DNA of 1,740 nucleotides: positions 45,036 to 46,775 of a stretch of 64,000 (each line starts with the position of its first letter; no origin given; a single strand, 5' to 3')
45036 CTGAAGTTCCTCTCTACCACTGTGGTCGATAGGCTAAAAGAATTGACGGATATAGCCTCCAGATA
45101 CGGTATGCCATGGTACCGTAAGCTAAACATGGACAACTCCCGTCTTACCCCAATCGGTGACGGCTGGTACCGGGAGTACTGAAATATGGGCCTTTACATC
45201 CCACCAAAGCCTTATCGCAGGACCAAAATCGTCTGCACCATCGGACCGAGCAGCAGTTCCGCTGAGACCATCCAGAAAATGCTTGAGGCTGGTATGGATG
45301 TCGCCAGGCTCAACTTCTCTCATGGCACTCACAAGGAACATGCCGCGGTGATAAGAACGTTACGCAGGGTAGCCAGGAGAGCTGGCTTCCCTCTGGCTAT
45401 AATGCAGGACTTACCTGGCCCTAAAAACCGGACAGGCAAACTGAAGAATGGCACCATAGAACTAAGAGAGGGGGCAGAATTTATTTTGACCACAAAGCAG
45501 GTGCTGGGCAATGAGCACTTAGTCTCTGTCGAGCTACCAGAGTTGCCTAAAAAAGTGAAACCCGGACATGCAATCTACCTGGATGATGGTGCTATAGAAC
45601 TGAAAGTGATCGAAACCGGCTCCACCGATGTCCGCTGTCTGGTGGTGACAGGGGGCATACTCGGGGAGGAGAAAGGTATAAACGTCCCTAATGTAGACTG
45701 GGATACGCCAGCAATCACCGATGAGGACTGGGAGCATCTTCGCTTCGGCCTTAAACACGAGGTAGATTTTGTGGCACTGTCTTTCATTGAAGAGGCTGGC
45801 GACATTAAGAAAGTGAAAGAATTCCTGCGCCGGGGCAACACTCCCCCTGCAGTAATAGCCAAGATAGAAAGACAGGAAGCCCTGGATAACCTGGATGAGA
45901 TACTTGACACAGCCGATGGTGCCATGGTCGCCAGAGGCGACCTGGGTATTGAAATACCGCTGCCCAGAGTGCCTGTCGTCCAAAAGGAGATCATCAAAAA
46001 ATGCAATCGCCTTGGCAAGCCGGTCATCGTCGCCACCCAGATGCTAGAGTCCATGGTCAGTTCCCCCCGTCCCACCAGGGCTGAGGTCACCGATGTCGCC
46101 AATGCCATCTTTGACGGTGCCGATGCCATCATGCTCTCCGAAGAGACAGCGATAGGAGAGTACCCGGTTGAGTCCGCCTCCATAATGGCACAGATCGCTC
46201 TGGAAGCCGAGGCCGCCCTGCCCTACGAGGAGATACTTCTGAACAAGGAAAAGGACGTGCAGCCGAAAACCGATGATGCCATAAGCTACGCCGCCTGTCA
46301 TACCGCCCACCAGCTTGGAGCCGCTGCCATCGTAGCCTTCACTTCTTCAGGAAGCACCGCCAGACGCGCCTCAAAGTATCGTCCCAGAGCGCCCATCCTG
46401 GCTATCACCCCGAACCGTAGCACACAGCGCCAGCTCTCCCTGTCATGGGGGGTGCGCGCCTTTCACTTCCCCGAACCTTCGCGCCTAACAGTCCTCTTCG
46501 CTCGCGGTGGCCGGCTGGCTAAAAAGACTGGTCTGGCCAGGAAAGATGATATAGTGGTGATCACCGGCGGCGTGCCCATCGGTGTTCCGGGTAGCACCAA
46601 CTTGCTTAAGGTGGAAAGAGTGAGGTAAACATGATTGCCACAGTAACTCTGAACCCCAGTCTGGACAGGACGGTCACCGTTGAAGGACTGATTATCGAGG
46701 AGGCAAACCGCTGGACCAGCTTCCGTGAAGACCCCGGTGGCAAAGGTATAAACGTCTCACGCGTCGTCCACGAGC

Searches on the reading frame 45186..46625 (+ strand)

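Call 63: search_protein_families(library=pfam, proteins=[window:45186-46625:+], max_evalue=0.00001)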
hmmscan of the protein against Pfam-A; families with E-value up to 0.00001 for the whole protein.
window:45186-46625:+ (480 aa): 2 families
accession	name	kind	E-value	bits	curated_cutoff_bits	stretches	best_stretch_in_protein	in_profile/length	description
PF00224.27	PK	-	3.9e-124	414.5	30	1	11-330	2-327/328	Pyruvate kinase, barrel domain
PF02887.21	PK_C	-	1.7e-39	134.9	28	1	364-476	1-113/114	Pyruvate kinase, alpha/beta domain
